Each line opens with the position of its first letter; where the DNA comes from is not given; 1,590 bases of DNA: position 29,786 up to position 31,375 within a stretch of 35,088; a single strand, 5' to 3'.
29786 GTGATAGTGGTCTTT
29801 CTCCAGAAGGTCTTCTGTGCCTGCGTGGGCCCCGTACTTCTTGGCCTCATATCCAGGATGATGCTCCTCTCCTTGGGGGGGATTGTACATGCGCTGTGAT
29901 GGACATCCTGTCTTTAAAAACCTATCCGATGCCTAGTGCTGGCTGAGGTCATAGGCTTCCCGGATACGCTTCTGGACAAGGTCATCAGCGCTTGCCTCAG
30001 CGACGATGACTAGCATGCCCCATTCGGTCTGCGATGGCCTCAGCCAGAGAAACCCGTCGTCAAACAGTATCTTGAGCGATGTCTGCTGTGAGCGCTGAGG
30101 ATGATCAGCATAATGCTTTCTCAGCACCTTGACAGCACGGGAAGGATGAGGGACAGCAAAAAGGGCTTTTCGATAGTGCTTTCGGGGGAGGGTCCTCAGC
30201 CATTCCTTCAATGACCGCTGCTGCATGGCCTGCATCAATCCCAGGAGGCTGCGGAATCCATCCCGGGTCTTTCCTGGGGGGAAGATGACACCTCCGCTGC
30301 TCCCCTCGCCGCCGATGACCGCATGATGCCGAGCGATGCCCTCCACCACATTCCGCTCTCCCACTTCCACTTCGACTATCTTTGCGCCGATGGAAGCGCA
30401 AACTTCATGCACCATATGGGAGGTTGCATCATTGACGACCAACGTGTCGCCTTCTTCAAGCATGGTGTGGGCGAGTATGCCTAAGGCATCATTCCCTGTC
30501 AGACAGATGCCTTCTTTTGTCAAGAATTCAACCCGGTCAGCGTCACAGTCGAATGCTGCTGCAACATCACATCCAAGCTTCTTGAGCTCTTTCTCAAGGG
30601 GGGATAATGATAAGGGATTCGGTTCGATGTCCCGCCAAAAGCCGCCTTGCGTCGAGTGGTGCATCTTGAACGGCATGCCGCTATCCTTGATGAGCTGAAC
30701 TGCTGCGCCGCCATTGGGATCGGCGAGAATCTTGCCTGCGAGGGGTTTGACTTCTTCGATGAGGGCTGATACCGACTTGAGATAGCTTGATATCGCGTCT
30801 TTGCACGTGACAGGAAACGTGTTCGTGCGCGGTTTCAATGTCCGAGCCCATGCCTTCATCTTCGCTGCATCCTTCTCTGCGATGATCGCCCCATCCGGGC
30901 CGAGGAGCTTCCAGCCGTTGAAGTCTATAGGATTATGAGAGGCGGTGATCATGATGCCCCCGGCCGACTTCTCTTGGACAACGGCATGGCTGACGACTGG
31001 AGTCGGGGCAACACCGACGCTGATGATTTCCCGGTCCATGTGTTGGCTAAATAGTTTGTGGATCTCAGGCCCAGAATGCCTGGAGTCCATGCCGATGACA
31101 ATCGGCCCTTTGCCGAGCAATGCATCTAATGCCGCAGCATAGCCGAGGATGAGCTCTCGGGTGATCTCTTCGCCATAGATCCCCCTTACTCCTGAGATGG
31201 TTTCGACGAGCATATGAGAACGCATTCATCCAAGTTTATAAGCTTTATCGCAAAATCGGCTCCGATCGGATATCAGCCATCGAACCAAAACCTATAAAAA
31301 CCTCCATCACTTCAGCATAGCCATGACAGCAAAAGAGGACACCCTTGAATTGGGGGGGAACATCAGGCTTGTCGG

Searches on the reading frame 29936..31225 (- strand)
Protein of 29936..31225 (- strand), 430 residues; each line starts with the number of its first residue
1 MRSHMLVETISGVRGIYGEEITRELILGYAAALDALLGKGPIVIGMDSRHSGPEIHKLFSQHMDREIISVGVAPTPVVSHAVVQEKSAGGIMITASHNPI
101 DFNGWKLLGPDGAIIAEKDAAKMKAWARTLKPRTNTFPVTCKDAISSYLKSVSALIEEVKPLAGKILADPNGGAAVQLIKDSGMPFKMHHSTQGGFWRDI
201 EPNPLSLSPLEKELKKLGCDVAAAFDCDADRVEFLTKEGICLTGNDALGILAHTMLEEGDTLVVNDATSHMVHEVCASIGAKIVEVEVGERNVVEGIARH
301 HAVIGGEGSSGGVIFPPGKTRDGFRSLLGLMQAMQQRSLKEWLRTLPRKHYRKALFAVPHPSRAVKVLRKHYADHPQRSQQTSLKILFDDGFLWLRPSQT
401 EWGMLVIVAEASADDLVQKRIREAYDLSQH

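Call 23: search_protein_families(library=pfam, proteins=[window:29936-31225:-], max_evalue=0.001)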
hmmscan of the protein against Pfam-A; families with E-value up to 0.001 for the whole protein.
window:29936-31225:- (430 aa): 3 families
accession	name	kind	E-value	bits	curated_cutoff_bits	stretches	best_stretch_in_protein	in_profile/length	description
PF02878.22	PGM_PMM_I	-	6.3e-26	91.1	22.5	1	11-125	7-129/138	Phosphoglucomutase/phosphomannomutase, alpha/beta/alpha domain I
PF02880.22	PGM_PMM_III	-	3.3e-18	66.3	20.7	1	244-348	2-113/115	Phosphoglucomutase/phosphomannomutase, alpha/beta/alpha domain III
PF02879.22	PGM_PMM_II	-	8.4e-06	26.7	29.3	1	148-239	3-103/103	Phosphoglucomutase/phosphomannomutase, alpha/beta/alpha domain II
